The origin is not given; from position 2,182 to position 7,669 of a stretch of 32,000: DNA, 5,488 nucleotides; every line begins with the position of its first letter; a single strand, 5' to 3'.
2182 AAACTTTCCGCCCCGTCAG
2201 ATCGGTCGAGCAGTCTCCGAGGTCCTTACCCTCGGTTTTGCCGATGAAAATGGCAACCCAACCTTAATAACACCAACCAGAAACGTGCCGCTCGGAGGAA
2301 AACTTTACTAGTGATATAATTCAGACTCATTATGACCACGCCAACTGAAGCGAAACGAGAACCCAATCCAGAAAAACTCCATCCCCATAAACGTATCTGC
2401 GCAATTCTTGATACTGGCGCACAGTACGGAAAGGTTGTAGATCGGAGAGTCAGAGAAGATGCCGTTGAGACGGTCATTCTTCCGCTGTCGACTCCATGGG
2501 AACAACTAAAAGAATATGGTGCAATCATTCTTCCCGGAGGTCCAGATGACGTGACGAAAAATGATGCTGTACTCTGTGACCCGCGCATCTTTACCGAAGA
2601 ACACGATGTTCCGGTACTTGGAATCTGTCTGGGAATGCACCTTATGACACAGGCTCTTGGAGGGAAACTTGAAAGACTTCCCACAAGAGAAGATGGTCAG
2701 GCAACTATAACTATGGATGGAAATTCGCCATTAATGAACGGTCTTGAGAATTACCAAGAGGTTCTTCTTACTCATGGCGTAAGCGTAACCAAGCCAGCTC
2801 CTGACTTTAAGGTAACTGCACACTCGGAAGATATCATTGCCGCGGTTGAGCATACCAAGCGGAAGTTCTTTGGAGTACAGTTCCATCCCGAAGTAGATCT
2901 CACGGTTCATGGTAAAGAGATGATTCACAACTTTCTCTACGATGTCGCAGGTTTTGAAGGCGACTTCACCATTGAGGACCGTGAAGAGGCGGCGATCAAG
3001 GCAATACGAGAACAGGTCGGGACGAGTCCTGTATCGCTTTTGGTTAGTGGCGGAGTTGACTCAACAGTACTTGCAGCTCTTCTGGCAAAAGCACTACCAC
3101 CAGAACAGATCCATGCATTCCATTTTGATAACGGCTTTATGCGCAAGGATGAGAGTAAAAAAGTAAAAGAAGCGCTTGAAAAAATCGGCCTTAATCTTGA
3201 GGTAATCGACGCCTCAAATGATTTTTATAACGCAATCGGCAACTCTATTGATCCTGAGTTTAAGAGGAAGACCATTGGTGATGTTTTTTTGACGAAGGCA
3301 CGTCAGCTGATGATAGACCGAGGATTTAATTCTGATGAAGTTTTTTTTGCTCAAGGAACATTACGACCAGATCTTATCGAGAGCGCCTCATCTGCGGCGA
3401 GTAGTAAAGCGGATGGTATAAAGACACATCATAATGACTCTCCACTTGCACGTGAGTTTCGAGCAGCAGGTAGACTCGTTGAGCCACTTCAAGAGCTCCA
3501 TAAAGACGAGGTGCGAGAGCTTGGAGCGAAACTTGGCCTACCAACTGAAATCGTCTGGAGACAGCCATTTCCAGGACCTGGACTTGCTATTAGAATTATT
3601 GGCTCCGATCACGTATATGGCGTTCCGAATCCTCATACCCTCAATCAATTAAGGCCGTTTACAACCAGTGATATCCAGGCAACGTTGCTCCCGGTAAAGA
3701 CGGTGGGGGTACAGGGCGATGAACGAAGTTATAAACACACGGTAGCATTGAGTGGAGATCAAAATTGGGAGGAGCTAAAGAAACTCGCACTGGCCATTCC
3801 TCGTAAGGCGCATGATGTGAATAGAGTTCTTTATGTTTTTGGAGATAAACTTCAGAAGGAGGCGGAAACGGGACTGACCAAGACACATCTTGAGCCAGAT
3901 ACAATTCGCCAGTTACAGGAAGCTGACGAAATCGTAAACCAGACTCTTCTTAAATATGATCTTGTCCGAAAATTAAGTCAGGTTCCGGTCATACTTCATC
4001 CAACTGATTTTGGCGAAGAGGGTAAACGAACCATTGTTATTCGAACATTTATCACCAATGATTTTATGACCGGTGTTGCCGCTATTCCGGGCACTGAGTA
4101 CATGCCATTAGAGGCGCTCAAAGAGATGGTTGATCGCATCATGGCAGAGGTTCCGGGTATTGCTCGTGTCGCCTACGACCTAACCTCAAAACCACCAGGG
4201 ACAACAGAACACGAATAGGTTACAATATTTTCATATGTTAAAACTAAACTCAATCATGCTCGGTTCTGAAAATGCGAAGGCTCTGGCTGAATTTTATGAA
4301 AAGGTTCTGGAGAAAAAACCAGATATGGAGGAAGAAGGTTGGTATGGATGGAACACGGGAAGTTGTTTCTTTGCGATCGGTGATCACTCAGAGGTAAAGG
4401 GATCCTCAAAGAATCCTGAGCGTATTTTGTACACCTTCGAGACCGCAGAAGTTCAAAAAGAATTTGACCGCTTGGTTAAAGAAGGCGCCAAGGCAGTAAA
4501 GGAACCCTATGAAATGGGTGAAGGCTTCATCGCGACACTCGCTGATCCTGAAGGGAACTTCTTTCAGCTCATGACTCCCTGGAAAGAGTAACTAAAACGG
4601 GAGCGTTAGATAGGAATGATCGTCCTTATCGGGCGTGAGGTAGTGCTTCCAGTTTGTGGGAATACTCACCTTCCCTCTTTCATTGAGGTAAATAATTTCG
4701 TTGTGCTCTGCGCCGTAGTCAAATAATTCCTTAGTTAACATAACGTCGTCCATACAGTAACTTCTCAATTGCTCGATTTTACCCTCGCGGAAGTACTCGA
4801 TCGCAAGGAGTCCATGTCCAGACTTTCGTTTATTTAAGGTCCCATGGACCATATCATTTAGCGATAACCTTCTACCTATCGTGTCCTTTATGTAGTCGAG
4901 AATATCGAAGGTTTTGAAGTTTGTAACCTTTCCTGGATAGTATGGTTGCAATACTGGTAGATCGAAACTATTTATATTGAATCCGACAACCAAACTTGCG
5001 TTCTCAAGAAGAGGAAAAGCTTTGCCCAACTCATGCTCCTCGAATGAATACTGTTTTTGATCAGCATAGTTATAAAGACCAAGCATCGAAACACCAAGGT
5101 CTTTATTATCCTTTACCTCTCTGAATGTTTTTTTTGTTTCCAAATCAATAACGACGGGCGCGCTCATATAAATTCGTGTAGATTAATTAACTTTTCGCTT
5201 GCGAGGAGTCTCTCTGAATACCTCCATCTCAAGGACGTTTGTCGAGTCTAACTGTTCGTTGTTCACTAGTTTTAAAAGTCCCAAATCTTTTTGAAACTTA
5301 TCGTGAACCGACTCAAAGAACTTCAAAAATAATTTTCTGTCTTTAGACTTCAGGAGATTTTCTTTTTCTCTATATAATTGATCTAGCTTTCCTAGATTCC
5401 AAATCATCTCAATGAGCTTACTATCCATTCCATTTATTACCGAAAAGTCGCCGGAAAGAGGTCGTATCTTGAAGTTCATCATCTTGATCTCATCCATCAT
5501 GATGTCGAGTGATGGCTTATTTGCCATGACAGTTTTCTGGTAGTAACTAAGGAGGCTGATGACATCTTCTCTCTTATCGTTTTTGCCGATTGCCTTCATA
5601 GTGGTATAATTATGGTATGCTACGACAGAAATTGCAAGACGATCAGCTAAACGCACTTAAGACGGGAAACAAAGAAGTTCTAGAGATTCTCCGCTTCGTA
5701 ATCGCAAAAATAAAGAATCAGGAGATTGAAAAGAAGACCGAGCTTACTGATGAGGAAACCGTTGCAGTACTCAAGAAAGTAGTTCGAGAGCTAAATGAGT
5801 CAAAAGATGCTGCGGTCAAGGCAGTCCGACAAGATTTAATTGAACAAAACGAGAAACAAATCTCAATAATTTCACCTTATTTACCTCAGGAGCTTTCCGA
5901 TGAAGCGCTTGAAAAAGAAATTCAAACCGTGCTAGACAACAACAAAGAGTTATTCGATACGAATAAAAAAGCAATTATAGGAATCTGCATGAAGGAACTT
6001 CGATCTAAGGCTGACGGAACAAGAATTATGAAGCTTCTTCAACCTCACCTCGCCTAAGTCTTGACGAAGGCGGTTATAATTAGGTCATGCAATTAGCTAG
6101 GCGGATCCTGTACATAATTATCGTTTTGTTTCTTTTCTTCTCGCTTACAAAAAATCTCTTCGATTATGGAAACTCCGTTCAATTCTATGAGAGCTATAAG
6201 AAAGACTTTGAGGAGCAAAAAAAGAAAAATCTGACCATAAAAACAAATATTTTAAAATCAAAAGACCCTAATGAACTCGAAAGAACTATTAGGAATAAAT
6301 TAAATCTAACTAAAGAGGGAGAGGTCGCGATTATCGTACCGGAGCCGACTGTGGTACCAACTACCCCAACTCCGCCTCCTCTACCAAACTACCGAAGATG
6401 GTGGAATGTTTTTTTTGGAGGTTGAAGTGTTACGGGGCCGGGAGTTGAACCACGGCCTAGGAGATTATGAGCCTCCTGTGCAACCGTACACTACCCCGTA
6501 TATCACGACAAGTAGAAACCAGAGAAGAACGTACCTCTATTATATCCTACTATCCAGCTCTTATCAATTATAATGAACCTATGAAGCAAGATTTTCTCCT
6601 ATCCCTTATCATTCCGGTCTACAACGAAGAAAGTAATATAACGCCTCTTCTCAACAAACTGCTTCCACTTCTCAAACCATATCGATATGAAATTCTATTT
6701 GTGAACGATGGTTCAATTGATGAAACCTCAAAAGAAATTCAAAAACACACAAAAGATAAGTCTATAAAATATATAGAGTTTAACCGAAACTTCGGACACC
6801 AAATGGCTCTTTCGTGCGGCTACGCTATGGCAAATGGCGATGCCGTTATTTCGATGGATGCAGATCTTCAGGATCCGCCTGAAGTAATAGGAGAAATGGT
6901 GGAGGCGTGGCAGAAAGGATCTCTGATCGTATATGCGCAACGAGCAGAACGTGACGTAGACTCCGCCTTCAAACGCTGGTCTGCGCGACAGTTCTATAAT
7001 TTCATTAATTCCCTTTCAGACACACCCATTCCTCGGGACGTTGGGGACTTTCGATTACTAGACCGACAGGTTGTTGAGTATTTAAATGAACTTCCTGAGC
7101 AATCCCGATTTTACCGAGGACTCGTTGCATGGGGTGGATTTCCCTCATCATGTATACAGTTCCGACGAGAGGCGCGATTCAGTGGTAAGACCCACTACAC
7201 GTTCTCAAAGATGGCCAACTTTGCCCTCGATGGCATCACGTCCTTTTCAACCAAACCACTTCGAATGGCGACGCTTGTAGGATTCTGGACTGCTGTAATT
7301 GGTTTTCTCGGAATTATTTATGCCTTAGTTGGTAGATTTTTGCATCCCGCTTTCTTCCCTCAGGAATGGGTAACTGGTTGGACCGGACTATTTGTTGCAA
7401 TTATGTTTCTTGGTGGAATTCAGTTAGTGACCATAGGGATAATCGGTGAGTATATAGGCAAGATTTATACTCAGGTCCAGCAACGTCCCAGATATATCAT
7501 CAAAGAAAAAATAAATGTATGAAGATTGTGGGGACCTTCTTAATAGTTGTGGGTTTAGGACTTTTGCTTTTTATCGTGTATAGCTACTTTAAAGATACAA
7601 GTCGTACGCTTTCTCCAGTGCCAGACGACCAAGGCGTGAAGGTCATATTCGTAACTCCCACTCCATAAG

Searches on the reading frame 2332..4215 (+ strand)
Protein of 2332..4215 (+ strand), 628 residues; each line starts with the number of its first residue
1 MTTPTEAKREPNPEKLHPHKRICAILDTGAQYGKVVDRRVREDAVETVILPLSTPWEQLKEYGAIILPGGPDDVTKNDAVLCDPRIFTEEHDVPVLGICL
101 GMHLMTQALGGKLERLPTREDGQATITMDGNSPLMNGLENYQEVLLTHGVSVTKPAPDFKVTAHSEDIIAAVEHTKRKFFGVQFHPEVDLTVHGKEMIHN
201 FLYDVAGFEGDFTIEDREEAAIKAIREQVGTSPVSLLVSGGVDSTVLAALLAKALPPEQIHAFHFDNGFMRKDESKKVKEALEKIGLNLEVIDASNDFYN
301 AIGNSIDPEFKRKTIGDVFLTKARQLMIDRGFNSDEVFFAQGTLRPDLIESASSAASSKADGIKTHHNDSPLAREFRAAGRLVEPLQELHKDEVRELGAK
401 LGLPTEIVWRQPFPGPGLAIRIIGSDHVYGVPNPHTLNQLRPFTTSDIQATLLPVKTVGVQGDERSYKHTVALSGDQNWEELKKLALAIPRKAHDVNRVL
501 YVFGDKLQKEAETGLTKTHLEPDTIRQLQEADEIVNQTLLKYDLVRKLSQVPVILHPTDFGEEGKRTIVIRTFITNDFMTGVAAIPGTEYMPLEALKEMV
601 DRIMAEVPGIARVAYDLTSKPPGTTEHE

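Call 106: search_protein_families(library=pfam, proteins=[window:2332-4215:+], max_evalue=0.00001)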
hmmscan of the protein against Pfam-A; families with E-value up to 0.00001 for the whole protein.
window:2332-4215:+ (628 aa): 6 families
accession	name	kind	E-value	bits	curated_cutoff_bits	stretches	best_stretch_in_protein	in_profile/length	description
PF00117.34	GATase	-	2.2e-39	135.5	22.8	1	25-204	2-189/190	Glutamine amidotransferase class-I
PF00958.27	GMP_synt_C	-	1e-20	74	27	1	565-626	35-91/92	GMP synthase C terminal domain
PF07722.19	Peptidase_C26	-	1.3e-14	54.9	20.5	1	90-187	103-219/219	Peptidase C26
PF02540.23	NAD_synthase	-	1.5e-10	41.1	21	1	222-309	9-95/242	NAD synthase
PF00733.27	Asn_synthase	-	3.9e-09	37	21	1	224-301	9-87/354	Asparagine synthase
PF06508.19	QueC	-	5.4e-07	29.8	22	0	236-302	4-66/210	Queuosine biosynthesis protein QueC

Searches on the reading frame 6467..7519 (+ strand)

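Call 106: search_protein_families(library=pfam, proteins=[window:6467-7519:+], max_evalue=0.00001)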
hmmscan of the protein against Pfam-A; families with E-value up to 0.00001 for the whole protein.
window:6467-7519:+ (351 aa): 1 family
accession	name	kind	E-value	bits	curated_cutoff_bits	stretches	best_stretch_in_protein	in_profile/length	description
PF00535.33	Glycos_transf_2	-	5.2e-33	114.8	23.3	1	46-204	1-165/168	Glycosyl transferase family 2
